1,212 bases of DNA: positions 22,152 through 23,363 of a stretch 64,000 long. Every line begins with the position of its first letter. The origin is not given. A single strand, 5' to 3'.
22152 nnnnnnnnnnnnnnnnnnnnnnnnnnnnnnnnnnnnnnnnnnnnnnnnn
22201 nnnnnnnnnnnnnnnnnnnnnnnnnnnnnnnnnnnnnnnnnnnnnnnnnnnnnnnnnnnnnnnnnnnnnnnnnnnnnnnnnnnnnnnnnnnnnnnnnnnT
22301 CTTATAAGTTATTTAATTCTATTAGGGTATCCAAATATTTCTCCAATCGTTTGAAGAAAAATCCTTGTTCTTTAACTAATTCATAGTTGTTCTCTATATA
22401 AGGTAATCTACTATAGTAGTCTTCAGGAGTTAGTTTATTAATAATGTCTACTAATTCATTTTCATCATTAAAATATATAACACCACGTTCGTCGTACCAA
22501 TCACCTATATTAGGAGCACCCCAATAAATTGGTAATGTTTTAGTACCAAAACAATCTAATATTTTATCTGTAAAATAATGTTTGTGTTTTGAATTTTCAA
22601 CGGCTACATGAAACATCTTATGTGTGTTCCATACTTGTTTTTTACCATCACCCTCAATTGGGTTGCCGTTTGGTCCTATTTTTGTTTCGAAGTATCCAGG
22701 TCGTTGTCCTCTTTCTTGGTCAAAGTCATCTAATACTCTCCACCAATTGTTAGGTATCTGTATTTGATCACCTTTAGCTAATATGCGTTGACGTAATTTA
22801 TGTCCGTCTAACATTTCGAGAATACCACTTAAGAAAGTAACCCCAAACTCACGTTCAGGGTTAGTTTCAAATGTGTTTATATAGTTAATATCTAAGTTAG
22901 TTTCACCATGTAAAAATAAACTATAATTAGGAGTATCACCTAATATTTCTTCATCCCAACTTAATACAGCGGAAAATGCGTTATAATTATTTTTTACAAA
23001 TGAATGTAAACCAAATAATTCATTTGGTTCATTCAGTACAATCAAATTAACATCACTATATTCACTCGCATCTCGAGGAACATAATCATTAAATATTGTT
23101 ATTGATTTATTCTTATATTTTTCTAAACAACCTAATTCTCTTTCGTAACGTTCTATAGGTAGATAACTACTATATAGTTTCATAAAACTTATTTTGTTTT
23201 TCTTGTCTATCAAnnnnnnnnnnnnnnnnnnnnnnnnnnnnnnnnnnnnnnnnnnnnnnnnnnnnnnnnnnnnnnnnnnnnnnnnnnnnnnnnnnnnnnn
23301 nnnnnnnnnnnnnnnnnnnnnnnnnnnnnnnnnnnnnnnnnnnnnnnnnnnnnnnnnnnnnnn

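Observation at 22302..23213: Alpha-1,3-fucosyltransferase (GT10) signature motif in a phage protein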

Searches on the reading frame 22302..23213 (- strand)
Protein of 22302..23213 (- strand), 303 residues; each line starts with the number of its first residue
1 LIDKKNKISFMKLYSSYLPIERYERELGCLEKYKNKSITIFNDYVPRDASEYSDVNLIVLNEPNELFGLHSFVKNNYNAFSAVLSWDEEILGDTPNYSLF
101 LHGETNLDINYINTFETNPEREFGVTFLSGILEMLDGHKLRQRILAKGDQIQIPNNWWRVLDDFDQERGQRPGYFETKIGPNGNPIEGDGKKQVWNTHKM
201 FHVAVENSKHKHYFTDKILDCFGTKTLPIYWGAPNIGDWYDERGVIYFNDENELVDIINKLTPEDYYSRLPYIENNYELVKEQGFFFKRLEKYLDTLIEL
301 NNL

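Call 3: search_protein_families(library=pfam, proteins=[window:22302-23213:-], max_evalue=1)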
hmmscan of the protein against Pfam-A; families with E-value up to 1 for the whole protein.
window:22302-23213:- (303 aa): 2 families
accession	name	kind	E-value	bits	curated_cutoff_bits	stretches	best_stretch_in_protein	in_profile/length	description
PF00852.26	Glyco_transf_10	-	4.3e-06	26.9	23.9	1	196-262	55-126/182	Glycosyltransferase family 10 (fucosyltransferase) C-term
PF13524.12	Glyco_trans_1_2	-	0.2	12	25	1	190-265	39-114/144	Glycosyl transferase-like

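Call 4: search_protein_families(library=ncbifam, proteins=[window:22302-23213:-], max_evalue=1)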
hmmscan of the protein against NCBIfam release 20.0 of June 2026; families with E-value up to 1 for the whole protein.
window:22302-23213:- (303 aa): 1 family
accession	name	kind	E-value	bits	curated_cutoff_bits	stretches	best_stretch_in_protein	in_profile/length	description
NF008900.0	PRK12267.1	equivalog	0.078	11.4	598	1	248-299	134-174/648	methionine--tRNA ligase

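Call 5: search_dna_similar(query=window:22302-23213:-, collection=phages, mode=protein, max_rows=30)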
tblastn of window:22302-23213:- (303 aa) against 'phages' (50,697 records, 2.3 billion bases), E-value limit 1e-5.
Records with a match: 19; places in all: 19; records where one place covers at least 80% of the query: 2.
Best place of each record, by identity: <60% 19.
By first word of the organism name: Synechococcus 12; uncultured 3; Marine 3; Cyanophage 1.
By host as written in the record: - 6; Synechococcus sp. WH8102 3; Synechococcus sp. WH8109 3; Synechococcus sp. KCZYC6 2; Synechococcus sp. WH8017 2; Synechococcus sp. WH 7803 2; Synechococcus sp. WH7803 1.
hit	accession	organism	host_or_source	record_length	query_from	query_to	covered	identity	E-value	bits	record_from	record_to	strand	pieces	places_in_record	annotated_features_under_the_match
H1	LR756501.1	uncultured phage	metagenomic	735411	35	297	87%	29.5%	1e-23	107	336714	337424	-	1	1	record has no annotation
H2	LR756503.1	uncultured phage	metagenomic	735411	35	297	87%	29.5%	1e-23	107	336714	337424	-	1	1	record has no annotation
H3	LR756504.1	uncultured phage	metagenomic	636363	41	282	80%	29.6%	1e-20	98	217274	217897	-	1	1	record has no annotation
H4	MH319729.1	Marine virus AG-345-D19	single cell amplified by WGA-X; seawater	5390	80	282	67%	30.1%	2e-18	91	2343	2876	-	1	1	record has no annotation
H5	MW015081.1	Synechococcus phage S-SRM01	Synechococcus sp. KCZYC6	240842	200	282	27%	43.4%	3e-15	82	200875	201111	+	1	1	putative transferase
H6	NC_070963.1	Synechococcus phage S-SRM01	Synechococcus sp. KCZYC6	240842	200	282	27%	43.4%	3e-15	82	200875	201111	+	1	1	putative transferase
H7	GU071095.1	Synechococcus phage S-SM2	Synechococcus sp. WH8017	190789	200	282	27%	43.4%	9e-14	77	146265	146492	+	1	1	putative transferase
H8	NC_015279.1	Synechococcus phage S-SM2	Synechococcus sp. WH8017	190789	200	282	27%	43.4%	9e-14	77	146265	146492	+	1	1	putative transferase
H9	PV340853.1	Synechococcus phage Sf-CH8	Synechococcus sp. WH8102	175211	200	282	27%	43.4%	1e-13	77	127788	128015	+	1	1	hypothetical protein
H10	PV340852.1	Synechococcus phage Sf-CH5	Synechococcus sp. WH8102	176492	200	282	27%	43.4%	1e-13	77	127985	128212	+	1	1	hypothetical protein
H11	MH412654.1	Synechococcus phage S-T4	Synechococcus sp. WH 7803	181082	200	282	27%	42.2%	1e-12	74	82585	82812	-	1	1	hypothetical protein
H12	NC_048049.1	Synechococcus phage S-T4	Synechococcus sp. WH 7803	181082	200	282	27%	42.2%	1e-12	74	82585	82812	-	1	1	hypothetical protein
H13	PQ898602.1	Synechococcus phage S-SCSM2R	Synechococcus sp. WH7803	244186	200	278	26%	40.0%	1e-9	65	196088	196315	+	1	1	glycosyltransferase family 10 protein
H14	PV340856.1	Synechococcus phage Sf-FS3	Synechococcus sp. WH8102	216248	200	282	27%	35.7%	2e-8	61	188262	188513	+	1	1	glycosyltransferase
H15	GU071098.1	Synechococcus phage S-SSM7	Synechococcus sp. WH8109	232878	200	281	27%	36.1%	9e-11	69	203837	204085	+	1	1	putative transferase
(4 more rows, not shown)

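Call 6: search_solved_structures(query=window:22302-23213:-, max_evalue=10, show_alignments=3)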
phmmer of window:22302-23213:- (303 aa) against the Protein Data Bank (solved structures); distinct sequences matched with E-value up to 10: 4.
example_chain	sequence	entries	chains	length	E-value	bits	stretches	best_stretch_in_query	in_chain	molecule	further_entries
2nzw_A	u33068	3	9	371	6.8e-07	31.9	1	197-290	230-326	Alpha1,3-fucosyltransferase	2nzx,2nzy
5zoi_A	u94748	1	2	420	1e-06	31.3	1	197-290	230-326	Alpha-(1,3)-fucosyltransferase FucT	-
7yro_A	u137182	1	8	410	0.00044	22.7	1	197-246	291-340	Fucosyltransferase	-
9s6a_A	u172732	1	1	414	0.14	14.5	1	194-240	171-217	Glycoprotein 3-alpha-L-fucosyltransferase A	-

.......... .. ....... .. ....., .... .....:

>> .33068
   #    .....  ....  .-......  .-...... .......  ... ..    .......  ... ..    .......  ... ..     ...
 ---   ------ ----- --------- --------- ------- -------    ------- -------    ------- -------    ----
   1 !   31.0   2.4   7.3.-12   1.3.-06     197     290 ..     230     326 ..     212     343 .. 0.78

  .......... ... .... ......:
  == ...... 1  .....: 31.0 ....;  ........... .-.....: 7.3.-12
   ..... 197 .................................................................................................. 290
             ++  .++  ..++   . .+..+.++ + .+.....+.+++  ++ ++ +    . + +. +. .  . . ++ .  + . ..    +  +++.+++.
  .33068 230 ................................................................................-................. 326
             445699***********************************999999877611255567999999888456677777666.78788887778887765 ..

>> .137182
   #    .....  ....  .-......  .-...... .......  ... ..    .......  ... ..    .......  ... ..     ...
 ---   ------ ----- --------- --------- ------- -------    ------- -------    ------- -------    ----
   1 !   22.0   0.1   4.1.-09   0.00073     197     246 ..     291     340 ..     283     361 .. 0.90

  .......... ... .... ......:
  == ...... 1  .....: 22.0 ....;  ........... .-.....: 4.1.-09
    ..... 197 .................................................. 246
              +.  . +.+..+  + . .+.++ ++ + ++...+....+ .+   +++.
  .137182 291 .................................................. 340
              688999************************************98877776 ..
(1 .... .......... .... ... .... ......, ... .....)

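Call 8: find_homologous_proteins(query=window:22302-23213:-, max_evalue=0.001)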
Query window:22302-23213:- (303 aa): 131 proteins with E <= 0.001 among 782 candidates; the best 120 are listed.
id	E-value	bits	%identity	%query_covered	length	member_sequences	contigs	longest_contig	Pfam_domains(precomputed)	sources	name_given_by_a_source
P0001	7.8e-197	671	98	97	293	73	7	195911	PF00852.27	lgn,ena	-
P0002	1.4e-168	578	82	97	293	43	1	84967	PF00852.27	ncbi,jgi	jgi:hypothetical protein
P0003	5.6e-166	569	81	97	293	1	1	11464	PF00852.27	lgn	-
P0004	8.4e-157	539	77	97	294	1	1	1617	PF00852.27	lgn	-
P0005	2.0e-156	538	77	97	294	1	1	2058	PF00852.27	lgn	-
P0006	4.2e-144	498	97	72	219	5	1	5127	-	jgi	jgi:hypothetical protein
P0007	2.8e-128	446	88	71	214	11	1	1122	PF00852.27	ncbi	-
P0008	1.6e-124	433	63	97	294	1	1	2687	PF00852.27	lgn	-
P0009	7.1e-117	408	62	97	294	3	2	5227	PF00852.27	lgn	-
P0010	2.8e-116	406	61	97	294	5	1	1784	PF00852.27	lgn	-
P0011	1.8e-115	404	61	97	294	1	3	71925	PF00852.27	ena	-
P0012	4.9e-114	399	60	97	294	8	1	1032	PF00852.27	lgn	-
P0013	1.1e-111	391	57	97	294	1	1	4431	PF00852.27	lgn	-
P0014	3.3e-109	383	59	97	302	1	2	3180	-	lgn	-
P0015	3.3e-108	380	57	97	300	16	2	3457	PF00852.27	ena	-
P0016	2.7e-107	377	56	97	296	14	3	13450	PF00852.27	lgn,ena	-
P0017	1.0e-106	375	55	97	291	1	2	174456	PF00852.27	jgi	jgi:hypothetical protein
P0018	5.2e-106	372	56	99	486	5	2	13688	PF05050.20,PF00852.27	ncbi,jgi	jgi:FkbM family methyltransferase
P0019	5.7e-105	369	56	97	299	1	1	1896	PF00852.27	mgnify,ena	mgnify:FL=1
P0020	1.4e-104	368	55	97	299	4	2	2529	PF00852.27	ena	-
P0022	1.9e-103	364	57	97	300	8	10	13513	PF00852.27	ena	-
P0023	2.8e-103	364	56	98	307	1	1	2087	PF00852.27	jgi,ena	-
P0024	3.5e-103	363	57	97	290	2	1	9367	PF00852.27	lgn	-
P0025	4.9e-103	363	55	97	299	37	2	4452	PF00852.27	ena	-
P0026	5.3e-103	363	54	97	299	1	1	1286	PF00852.27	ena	-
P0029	2.1e-102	361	56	97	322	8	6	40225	PF00852.27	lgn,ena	-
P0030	4.0e-102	360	54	97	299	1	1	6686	PF00852.27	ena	-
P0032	6.8e-102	359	57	94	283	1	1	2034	PF00852.27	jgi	jgi:hypothetical protein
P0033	1.1e-101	358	55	97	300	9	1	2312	PF00852.27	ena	-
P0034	1.1e-101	358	53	97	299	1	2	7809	PF00852.27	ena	-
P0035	1.3e-101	358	54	97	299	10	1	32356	PF00852.27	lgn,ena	-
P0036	2.7e-101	357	54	97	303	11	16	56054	PF00852.27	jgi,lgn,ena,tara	tara:strand:- start:656 stop:1567 length:912 start_codon:yes stop_codon:yes gene_type:complete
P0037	2.9e-101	357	53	97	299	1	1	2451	PF00852.27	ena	-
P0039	4.3e-101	356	58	97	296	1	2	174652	-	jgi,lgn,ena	jgi:hypothetical protein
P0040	9.7e-101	355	53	97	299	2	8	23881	PF00852.27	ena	-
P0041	2.7e-100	354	55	97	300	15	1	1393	PF00852.27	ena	-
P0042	3.0e-100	354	53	97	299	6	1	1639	PF00852.27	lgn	-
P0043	4.5e-100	353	54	97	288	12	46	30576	PF00852.27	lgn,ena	-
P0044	5.1e-100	353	55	97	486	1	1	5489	PF05050.20,PF00852.27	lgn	-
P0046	6.4e-99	349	54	97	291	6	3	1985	PF00852.27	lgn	-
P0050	3.8e-98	347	52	97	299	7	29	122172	PF00852.27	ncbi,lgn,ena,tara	tara:strand:- start:10507 stop:11406 length:900 start_codon:yes stop_codon:yes gene_type:complete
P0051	4.0e-98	347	54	97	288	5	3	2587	PF00852.27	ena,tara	tara:strand:+ start:922 stop:1788 length:867 start_codon:yes stop_codon:yes gene_type:complete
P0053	6.1e-97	343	54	97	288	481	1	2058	PF00852.27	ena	-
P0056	2.5e-96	341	51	97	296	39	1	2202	PF00852.27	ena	-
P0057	6.9e-96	339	52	97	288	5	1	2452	PF00852.27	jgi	-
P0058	2.3e-95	337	53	97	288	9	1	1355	PF00852.27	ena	-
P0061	5.9e-95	336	49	97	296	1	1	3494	PF00852.27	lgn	-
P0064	1.4e-94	335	52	97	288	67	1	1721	PF00852.27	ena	-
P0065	2.5e-94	334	53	97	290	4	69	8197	PF00852.27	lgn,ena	-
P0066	4.2e-94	333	52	97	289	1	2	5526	PF00852.27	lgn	-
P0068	6.8e-94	333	51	97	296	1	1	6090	PF00852.27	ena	-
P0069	1.8e-93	331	49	97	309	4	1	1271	PF00852.27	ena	-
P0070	1.0e-91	326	49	97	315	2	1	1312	PF00852.27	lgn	-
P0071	3.0e-91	324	50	97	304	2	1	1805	PF00852.27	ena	-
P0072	9.1e-91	322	49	97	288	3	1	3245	PF00852.27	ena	-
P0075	4.3e-90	320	50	97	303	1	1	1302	PF00852.27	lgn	-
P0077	1.3e-89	319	50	97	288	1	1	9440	PF00852.27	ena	-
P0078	1.3e-89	319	51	97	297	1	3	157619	PF00852.27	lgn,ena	-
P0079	1.3e-89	319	49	97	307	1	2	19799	PF00852.27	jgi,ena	jgi:hypothetical protein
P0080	5.1e-88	313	49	97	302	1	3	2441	PF00852.27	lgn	-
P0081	1.4e-87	312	48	97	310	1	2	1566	PF00852.27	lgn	-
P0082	9.4e-87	309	50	97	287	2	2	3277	PF00852.27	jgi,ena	-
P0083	1.2e-86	309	48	97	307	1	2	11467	PF00852.27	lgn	-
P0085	1.9e-83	298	50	97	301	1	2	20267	PF00852.27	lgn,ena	-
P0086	1.2e-78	283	47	97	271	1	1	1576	PF00852.27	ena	-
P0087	4.8e-78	281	63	68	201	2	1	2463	PF00852.27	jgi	jgi:hypothetical protein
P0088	2.9e-72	262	47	90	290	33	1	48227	-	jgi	jgi:hypothetical protein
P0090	3.2e-69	252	46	90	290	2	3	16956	PF00852.27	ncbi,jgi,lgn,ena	jgi:hypothetical protein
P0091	4.8e-69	251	50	76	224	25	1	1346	PF00852.27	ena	-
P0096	4.6e-61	225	42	97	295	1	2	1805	PF00852.27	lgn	-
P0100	7.0e-56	208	39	93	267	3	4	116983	PF00852.27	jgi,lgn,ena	jgi:hypothetical protein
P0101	1.0e-55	207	41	97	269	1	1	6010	PF00852.27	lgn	-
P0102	1.9e-55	206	39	93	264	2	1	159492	PF00852.27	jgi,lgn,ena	jgi:hypothetical protein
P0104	1.6e-53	200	38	97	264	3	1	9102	PF00852.27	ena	-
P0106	8.1e-53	198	37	97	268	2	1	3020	PF00852.27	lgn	-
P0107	2.2e-51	193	38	97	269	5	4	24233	PF00852.27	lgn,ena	-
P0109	2.6e-49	186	34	97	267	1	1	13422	PF00852.27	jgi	-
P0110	6.8e-49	185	36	97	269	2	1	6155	PF00852.27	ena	-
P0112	4.6e-48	182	36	97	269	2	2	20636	PF00852.27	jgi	jgi:hypothetical protein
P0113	6.0e-48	182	35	97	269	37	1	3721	PF00852.27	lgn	-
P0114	7.2e-48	181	38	97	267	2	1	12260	PF00852.27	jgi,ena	-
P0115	1.7e-47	180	38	97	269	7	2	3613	PF00852.27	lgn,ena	-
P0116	7.3e-47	178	35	97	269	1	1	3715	PF00852.27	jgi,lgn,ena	jgi:hypothetical protein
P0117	7.8e-47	178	35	97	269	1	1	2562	PF00852.27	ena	-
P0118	1.5e-46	177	37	97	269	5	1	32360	PF00852.27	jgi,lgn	-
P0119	3.1e-46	176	36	95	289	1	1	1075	PF00852.27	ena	-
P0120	1.0e-45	174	35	97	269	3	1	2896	PF00852.27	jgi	-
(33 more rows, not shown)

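Call 11: find_encoding_contigs(protein=P0001, flank=10000, max_places=3)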
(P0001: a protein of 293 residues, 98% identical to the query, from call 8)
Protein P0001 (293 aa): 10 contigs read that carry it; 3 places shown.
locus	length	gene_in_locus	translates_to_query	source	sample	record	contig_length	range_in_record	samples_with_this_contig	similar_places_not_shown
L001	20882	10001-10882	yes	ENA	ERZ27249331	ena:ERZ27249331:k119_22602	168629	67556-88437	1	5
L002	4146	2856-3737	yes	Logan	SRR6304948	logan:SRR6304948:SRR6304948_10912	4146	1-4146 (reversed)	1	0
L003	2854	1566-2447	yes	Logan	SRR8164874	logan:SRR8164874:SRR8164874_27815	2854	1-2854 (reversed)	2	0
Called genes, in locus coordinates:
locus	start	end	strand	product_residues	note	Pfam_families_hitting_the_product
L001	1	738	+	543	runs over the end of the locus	PF02543:Carbam_trans_N, PF16861:Carbam_trans_C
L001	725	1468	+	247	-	-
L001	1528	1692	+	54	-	-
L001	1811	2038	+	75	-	-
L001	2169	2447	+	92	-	-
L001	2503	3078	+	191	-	PF13640:2OG-FeII_Oxy_3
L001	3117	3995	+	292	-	PF24883:NPHP3_N (faint), PF13401:AAA_22 (weak), PF00004:AAA, PF01443:Viral_helicase1 (weak), PF13173:AAA_14 (weak), PF13177:DNA_pol3_delta2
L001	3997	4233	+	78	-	-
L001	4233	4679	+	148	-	-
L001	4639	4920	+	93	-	-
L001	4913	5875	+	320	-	PF12705:PDDEXK_1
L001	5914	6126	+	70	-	-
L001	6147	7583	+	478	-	PF00534:Glycos_transf_1, PF13692:Glyco_trans_1_4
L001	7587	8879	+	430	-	-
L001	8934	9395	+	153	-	-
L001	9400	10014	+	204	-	PF00535:Glycos_transf_2 (weak)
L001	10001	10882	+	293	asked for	PF00852:Glyco_transf_10 (weak)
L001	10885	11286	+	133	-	-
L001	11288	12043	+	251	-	PF00294:PfkB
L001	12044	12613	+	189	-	PF00908:dTDP_sugar_isom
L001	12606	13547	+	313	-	PF01073:3Beta_HSD, PF01370:Epimerase, PF02719:Polysacc_synt_2 (faint), PF04321:RmlD_sub_bind, PF16363:GDP_Man_Dehyd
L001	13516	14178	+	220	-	PF13578:Methyltransf_24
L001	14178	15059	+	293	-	PF01370:Epimerase, PF16363:GDP_Man_Dehyd (faint)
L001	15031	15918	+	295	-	-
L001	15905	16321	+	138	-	PF01467:CTP_transf_like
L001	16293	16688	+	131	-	PF07883:Cupin_2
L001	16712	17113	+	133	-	-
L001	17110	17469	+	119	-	-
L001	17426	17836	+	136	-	-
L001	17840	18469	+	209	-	-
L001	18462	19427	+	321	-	PF03567:Sulfotransfer_2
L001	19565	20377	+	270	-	PF06067:DUF932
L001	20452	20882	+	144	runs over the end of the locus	-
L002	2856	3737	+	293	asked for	PF00852:Glyco_transf_10 (weak)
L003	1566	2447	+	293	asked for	PF00852:Glyco_transf_10 (weak)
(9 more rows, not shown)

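Call 15: find_encoding_contigs(protein=P0017, flank=10000, max_places=1)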
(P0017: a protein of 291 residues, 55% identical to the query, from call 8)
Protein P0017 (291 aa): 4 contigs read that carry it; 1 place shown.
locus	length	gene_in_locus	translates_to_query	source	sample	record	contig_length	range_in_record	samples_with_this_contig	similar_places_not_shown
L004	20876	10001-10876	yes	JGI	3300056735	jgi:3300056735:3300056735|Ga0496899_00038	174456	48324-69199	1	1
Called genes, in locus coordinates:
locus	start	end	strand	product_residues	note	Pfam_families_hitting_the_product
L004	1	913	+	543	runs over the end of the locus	PF00118:Cpn60_TCP1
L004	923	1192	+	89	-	-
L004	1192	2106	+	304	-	PF03215:Rad17 (faint), PF05496:RuvB_N (weak), PF01637:ATPase_2 (weak), PF13173:AAA_14 (weak), PF13401:AAA_22 (faint), PF00004:AAA, PF13177:DNA_pol3_delta2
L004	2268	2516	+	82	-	-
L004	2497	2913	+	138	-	-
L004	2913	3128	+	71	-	-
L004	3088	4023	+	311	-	PF12705:PDDEXK_1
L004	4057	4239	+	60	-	-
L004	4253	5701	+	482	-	PF00534:Glycos_transf_1 (weak)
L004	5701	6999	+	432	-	PF00534:Glycos_transf_1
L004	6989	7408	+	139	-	-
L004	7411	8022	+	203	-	PF00535:Glycos_transf_2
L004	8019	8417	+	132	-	-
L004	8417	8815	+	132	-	PF01467:CTP_transf_like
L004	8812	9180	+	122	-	PF07883:Cupin_2 (weak)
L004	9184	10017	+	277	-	-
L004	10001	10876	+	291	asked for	PF00852:Glyco_transf_10 (weak)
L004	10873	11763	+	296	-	-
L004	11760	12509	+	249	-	PF00294:PfkB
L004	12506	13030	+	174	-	PF00908:dTDP_sugar_isom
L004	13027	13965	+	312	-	PF01073:3Beta_HSD, PF01370:Epimerase, PF02719:Polysacc_synt_2, PF04321:RmlD_sub_bind, PF16363:GDP_Man_Dehyd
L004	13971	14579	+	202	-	PF04989:RMNT_CmcI (faint), PF13578:Methyltransf_24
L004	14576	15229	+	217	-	PF13489:Methyltransf_23 (weak), PF02353:CMAS (weak), PF08242:Methyltransf_12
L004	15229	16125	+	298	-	PF01370:Epimerase, PF16363:GDP_Man_Dehyd (faint)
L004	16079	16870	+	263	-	PF03721:UDPG_MGDP_dh_N, PF00984:UDPG_MGDP_dh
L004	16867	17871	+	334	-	PF01370:Epimerase, PF04321:RmlD_sub_bind (faint), PF07993:NAD_binding_4 (faint), PF16363:GDP_Man_Dehyd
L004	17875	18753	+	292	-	-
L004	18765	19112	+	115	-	-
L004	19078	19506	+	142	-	-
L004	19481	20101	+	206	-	-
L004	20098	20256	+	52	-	-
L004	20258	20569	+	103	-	-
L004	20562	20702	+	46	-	-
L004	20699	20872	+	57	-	-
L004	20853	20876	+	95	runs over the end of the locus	-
